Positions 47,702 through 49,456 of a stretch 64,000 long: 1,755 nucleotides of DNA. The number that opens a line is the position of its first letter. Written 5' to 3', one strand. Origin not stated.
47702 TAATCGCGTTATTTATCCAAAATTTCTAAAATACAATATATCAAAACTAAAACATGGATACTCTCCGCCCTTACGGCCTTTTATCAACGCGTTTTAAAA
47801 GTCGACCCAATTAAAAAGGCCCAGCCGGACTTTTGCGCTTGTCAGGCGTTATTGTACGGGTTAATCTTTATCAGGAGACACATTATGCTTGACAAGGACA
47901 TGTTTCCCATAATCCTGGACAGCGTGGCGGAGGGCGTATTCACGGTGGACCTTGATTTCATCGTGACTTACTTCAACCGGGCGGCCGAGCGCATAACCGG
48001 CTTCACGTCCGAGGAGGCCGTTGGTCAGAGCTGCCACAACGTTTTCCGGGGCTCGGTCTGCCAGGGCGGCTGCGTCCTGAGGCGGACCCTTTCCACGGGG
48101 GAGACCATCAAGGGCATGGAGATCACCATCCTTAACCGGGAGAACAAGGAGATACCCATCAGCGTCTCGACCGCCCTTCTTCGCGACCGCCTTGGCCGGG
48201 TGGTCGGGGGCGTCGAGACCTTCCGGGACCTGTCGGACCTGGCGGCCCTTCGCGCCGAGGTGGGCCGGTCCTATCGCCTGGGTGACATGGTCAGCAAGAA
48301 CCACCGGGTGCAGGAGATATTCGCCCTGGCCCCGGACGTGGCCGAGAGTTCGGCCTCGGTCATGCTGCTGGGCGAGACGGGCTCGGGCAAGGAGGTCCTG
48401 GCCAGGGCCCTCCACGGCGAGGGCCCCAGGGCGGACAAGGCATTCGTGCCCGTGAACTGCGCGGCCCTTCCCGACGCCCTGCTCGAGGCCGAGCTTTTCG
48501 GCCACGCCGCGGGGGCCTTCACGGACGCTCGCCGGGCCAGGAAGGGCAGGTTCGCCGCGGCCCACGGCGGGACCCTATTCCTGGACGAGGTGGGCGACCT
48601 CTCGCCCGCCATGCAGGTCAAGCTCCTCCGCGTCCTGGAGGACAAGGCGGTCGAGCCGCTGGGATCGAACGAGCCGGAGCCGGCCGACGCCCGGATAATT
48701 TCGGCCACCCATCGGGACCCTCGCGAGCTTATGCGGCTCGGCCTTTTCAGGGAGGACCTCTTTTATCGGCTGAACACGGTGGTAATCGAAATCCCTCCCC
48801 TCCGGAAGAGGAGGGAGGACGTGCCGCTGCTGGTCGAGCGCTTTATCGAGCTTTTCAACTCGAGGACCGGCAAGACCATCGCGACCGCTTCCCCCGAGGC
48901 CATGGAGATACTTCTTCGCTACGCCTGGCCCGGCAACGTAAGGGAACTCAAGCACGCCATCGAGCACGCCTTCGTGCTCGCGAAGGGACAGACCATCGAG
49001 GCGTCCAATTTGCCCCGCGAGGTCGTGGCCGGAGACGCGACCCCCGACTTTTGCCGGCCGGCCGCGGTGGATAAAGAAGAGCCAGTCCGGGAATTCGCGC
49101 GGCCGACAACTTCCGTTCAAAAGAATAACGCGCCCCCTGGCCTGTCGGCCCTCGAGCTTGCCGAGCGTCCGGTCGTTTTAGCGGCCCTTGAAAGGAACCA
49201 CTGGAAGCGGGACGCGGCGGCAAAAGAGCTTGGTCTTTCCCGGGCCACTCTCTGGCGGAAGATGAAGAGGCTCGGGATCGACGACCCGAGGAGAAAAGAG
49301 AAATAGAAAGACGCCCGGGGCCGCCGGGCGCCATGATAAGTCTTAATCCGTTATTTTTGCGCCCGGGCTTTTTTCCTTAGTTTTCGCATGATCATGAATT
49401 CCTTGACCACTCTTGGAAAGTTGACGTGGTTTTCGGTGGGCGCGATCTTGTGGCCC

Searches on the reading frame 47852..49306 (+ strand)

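Call 15: search_protein_families(library=pfam, proteins=[window:47852-49306:+], max_evalue=0.01)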
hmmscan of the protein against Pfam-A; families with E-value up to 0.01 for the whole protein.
window:47852-49306:+ (484 aa): 12 families
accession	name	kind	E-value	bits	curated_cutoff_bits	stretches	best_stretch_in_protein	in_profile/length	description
PF00158.32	Sigma54_activat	-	2.8e-63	213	20.2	1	147-312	2-167/168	Sigma-54 interaction domain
PF25601.1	AAA_lid_14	-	1.7e-26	92.3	27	1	318-395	1-78/87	AAA+ ATPase lid domain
PF14532.12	Sigma54_activ_2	-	9.9e-17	61.9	25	1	151-317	5-138/138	Sigma-54 interaction domain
PF13426.13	PAS_9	-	4.8e-14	52.9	27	1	27-129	2-103/103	PAS domain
PF02954.25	HTH_8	-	1.3e-13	50.9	22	1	434-474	2-42/42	Bacterial regulatory protein, Fis family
PF08448.16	PAS_4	-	8.4e-13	49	23.1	1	22-130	1-108/110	PAS fold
PF00989.32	PAS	-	2.7e-12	47.1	22.6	1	21-126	6-112/113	PAS fold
PF07728.20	AAA_5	-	6.1e-08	33.2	22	1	170-295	2-130/139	AAA domain (dynein-related subfamily)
PF01078.27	Mg_chelatase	-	2.3e-05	24.4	20.3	0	227-268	95-136/207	Magnesium chelatase, subunit ChlI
PF13188.13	PAS_8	-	4.9e-05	23.5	21.8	1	21-65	6-47/65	PAS domain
PF18024.7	HTH_50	-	5.5e-05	23.2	27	1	437-476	11-49/50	Helix-turn-helix domain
PF13191.12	AAA_16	-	0.0056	17.6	32.6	0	158-264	14-122/167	AAA ATPase domain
